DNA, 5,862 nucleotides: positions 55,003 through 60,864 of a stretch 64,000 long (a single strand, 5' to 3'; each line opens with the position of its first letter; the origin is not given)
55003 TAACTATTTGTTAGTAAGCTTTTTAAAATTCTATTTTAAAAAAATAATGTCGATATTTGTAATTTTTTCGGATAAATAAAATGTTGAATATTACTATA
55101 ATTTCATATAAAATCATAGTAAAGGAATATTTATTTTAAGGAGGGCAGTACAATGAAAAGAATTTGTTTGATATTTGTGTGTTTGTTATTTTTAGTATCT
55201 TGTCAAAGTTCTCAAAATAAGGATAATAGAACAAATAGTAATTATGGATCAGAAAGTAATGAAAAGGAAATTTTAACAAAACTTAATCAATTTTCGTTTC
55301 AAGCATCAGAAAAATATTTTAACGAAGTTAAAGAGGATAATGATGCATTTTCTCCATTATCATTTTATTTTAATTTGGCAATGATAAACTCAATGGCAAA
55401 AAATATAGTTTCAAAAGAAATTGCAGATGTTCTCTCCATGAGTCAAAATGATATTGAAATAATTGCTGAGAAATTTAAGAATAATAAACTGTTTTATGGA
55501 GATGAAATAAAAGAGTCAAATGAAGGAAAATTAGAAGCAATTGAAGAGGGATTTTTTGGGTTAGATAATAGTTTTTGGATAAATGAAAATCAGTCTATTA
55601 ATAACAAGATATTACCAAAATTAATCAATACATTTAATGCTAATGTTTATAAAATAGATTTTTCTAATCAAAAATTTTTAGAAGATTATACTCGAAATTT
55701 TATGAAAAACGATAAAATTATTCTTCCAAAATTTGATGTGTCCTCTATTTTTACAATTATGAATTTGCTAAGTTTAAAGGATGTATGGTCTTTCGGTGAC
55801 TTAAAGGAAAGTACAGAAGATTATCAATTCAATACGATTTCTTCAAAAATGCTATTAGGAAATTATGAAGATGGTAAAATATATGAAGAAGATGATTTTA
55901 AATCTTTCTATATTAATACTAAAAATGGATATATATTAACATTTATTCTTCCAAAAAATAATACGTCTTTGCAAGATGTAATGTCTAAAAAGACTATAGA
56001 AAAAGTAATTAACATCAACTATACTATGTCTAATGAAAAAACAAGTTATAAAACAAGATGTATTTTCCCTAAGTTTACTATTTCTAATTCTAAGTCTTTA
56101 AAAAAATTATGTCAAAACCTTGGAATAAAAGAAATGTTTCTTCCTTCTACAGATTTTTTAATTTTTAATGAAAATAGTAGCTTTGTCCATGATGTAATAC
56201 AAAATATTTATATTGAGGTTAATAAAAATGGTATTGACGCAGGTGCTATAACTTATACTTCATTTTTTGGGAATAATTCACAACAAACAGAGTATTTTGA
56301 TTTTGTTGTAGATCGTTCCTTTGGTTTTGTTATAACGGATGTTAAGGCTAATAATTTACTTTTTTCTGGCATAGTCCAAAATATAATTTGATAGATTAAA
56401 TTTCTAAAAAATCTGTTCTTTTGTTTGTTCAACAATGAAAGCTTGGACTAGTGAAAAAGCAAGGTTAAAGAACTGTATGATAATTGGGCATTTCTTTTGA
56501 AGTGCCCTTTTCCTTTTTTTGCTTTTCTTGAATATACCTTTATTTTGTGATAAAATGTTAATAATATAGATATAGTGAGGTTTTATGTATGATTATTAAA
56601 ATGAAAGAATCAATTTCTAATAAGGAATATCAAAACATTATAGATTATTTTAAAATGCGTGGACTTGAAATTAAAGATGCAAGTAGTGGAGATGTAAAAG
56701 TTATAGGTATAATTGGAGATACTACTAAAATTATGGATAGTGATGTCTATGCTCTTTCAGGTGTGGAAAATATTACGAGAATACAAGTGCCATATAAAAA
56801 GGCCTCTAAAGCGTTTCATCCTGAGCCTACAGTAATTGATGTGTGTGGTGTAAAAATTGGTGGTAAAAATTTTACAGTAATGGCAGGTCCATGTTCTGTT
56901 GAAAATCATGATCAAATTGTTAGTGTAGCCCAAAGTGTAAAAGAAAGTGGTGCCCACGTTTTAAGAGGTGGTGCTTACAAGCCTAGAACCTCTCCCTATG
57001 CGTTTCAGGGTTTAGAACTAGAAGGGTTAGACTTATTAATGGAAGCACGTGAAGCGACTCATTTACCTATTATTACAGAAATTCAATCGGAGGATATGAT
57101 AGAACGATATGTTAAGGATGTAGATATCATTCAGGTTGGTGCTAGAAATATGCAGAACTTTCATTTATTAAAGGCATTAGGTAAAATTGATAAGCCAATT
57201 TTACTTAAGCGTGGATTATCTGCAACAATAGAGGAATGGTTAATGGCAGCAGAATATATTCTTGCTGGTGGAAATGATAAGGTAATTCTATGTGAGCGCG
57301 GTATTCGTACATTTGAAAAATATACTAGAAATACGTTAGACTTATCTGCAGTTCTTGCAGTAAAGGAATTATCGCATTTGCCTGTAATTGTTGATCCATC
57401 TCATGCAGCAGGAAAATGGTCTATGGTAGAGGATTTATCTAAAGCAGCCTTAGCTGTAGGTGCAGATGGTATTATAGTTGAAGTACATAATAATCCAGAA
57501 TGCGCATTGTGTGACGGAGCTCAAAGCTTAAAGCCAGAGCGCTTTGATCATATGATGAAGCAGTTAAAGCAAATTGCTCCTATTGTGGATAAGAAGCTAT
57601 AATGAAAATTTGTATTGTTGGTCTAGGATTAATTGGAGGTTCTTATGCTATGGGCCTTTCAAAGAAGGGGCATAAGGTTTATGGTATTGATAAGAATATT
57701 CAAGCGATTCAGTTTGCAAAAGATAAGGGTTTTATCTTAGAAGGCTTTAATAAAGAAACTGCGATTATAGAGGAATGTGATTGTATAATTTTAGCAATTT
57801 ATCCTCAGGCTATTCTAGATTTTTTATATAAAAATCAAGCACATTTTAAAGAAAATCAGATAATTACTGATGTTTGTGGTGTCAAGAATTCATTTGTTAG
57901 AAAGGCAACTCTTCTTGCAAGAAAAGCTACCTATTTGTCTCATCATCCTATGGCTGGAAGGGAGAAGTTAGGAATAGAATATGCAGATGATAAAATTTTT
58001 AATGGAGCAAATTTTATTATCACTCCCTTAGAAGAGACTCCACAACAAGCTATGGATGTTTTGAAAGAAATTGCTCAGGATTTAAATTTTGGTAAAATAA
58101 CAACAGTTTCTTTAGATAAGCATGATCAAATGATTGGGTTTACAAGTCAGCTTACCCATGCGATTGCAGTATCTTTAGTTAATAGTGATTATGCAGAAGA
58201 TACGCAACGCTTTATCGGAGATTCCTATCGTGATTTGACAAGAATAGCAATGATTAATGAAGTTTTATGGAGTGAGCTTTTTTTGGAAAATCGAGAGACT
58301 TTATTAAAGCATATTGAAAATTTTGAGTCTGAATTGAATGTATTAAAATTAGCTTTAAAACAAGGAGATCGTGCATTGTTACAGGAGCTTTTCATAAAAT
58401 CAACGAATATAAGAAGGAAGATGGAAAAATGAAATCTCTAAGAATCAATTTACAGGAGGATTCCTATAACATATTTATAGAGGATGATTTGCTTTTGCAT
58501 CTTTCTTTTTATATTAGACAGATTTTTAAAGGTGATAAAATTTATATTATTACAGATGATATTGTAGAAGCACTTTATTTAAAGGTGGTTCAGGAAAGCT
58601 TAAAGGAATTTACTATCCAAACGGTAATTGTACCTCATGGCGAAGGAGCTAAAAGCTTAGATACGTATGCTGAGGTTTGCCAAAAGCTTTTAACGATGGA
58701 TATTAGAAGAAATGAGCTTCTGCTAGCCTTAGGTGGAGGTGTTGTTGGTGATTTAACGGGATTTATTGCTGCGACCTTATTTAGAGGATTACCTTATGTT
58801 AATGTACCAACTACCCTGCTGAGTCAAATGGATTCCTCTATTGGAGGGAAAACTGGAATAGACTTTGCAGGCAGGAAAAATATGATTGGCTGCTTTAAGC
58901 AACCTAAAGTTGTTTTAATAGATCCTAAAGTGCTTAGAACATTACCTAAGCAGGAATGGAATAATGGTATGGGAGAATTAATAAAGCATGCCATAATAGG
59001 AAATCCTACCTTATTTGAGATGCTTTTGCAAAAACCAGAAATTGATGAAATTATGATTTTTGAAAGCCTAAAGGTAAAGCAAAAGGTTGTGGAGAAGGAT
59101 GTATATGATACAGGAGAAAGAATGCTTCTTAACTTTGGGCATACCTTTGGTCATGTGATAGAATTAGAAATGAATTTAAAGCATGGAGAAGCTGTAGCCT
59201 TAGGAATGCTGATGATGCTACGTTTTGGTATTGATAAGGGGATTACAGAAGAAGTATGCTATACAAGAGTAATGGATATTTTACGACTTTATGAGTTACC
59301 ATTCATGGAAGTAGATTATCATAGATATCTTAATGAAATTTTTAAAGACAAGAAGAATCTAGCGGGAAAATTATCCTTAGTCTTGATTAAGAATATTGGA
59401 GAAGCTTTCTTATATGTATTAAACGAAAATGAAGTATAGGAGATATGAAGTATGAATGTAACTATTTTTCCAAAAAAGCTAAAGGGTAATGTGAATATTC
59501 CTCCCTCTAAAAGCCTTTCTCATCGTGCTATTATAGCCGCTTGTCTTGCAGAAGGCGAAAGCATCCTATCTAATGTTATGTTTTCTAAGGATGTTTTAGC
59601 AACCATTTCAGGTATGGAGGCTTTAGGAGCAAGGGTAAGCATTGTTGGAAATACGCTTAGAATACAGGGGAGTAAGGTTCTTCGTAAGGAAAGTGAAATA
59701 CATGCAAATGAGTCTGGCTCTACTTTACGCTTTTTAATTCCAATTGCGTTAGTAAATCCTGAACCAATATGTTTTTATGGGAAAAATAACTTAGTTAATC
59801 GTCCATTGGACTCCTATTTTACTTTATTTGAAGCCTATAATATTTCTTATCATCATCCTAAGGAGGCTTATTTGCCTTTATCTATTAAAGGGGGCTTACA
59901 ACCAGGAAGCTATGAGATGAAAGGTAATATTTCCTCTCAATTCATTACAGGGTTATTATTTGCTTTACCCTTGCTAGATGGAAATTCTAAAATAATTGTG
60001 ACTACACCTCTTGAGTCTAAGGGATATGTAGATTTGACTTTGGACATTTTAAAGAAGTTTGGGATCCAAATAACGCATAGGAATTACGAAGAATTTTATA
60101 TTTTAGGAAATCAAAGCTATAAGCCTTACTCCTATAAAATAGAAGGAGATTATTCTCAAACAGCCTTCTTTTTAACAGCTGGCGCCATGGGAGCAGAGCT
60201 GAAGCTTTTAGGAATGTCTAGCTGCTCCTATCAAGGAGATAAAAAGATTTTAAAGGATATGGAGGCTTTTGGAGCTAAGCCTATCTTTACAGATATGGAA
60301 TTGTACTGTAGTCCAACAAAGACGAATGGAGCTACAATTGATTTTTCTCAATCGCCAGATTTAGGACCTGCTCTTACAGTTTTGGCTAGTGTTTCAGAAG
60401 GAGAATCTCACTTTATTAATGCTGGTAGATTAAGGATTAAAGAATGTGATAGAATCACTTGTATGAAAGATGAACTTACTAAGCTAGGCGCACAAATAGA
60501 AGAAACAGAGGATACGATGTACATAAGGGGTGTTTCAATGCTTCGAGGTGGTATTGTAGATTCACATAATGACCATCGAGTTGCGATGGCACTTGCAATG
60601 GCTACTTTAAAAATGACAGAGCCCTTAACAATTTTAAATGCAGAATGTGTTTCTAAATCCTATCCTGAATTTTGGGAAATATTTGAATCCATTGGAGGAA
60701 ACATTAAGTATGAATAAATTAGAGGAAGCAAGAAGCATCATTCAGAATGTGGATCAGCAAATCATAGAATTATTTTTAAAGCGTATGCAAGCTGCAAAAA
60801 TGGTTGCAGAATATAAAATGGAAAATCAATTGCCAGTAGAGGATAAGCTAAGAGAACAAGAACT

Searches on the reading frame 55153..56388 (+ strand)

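Call 53: search_protein_families(library=pfam, proteins=[window:55153-56388:+], max_evalue=0.001)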
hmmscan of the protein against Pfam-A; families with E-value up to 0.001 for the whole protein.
window:55153-56388:+ (412 aa): 1 family
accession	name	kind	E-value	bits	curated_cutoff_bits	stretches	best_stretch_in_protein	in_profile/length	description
PF00079.25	Serpin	-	6e-34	118.3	27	1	44-410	3-369/370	Serpin (serine protease inhibitor)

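Call 61: search_protein_families(library=ncbifam, proteins=[window:55153-56388:+], max_evalue=0.001)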
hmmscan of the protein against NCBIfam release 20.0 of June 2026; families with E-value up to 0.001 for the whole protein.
window:55153-56388:+ (412 aa): 1 family
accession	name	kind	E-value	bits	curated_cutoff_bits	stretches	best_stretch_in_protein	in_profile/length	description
NF058647.1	lipo_LytA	equivalog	0.00049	20.3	110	0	1-64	1-64/107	acidic lipoprotein LytA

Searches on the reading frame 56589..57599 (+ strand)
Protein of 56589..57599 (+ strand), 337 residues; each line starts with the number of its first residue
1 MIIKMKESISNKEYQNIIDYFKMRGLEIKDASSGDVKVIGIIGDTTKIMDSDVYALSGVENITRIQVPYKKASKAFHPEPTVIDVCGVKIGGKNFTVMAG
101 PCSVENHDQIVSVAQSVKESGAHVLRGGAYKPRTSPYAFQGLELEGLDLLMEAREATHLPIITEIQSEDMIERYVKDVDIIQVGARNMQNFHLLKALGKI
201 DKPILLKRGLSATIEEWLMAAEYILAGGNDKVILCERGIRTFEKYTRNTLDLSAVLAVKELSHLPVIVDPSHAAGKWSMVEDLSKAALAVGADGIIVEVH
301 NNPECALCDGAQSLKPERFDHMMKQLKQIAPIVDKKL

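Call 3: search_protein_families(library=pfam, proteins=[window:56589-57599:+], max_evalue=0.01)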
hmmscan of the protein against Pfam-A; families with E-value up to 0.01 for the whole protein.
window:56589-57599:+ (337 aa): 3 families
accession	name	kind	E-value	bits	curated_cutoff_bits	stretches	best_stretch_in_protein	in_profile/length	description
PF00793.26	DAHP_synth_1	-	2e-79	266.8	25.5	1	87-328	9-266/270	DAHP synthetase I family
PF18152.6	DAHP_snth_FXD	-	1.2e-11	44.7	27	1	1-66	1-66/67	DAHP synthase ferredoxin-like domain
PF03102.20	NeuB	-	4.2e-06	26.9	22.1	1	176-331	88-234/241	NeuB family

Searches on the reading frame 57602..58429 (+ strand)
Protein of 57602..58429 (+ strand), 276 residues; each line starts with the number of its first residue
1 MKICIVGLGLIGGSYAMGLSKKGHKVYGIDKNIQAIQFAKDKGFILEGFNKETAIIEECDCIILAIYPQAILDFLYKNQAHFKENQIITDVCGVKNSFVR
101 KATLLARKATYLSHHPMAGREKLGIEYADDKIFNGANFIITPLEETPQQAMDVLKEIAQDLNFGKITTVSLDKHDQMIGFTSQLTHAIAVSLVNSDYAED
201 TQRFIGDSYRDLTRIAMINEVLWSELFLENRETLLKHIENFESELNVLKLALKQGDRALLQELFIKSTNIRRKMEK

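Call 3: search_protein_families(library=pfam, proteins=[window:57602-58429:+], max_evalue=0.01)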
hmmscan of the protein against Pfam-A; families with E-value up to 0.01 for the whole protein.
window:57602-58429:+ (276 aa): 9 families
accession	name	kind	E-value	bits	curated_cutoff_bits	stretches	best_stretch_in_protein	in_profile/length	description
PF02153.23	PDH_N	-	4.5e-28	98.1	26.5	1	18-161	4-148/154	Prephenate dehydrogenase, nucleotide-binding domain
PF20463.3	PDH_C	-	3.7e-18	66.2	22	1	172-264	3-100/102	Prephenate dehydrogenase, dimerization domain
PF03807.23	F420_oxidored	-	2.8e-08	34.7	21.6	1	2-88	1-88/94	NADP oxidoreductase coenzyme F420-dependent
PF03446.21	NAD_binding_2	-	4.6e-08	33.7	21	1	2-97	1-98/161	NAD binding domain of 6-phosphogluconate dehydrogenase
PF03721.20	UDPG_MGDP_dh_N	-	6.3e-07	29.6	27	1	1-41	1-41/187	UDP-glucose/GDP-mannose dehydrogenase family, NAD binding domain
PF02254.24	TrkA_N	-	7.2e-05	23.5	23.8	1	3-63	1-67/116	TrkA-N domain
PF02558.23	ApbA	-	7.5e-05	22.8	22.2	1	3-54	1-51/150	Ketopantoate reductase PanE/ApbA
PF02737.24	3HCDH_N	-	0.0018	18.6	22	0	2-42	1-41/180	3-hydroxyacyl-CoA dehydrogenase, NAD binding domain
PF02826.25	2-Hacid_dh_C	-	0.0029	17.5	25.1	1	2-66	38-99/178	D-isomer specific 2-hydroxyacid dehydrogenase, NAD binding domain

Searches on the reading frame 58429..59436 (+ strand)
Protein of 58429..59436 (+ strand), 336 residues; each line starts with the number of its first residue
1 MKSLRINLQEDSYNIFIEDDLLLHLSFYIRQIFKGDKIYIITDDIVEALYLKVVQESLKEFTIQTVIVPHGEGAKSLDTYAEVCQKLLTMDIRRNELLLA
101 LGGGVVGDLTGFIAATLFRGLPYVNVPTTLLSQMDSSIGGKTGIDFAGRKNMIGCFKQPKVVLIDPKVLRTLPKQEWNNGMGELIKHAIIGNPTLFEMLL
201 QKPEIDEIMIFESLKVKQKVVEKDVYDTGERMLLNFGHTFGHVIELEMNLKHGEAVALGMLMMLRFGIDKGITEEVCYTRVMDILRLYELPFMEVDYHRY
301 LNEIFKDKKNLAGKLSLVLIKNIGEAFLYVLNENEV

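Call 3: search_protein_families(library=pfam, proteins=[window:58429-59436:+], max_evalue=0.01)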
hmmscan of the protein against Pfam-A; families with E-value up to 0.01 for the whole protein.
window:58429-59436:+ (336 aa): 4 families
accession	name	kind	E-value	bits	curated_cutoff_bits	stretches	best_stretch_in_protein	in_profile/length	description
PF01761.26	DHQ_synthase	-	3.9e-44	149.4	24.2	1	66-178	2-114/115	3-dehydroquinate synthase N-terminal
PF24621.2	DHQS_C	-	1.1e-32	113.4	27.6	1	180-310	1-144/144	3-dehydroquinate synthase C-terminal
PF13685.12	Fe-ADH_2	-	6.8e-12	46.1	28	1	18-173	3-149/149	Iron-containing alcohol dehydrogenase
PF00465.25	Fe-ADH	-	5.6e-06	26.5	31.3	1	15-130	4-131/168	Iron-containing alcohol dehydrogenase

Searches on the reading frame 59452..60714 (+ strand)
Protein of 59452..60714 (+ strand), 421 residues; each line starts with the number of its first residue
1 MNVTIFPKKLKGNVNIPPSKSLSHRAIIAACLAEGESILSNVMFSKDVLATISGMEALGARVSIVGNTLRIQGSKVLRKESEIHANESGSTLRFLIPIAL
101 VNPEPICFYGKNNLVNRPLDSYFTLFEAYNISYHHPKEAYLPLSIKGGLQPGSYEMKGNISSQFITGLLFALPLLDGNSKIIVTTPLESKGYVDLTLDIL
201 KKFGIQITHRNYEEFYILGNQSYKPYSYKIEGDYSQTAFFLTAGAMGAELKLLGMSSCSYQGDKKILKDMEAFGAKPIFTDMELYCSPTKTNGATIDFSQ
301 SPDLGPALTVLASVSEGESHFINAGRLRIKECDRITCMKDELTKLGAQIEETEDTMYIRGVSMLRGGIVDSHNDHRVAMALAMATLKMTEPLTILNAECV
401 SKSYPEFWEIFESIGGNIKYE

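Call 3: search_protein_families(library=pfam, proteins=[window:59452-60714:+], max_evalue=0.01)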
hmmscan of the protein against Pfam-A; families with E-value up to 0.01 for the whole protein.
window:59452-60714:+ (421 aa): 1 family
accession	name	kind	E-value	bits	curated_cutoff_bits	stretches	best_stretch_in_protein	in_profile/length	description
PF00275.25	EPSP_synthase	-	5.3e-89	299.3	22.8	1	7-410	4-416/417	EPSP synthase (3-phosphoshikimate 1-carboxyvinyltransferase)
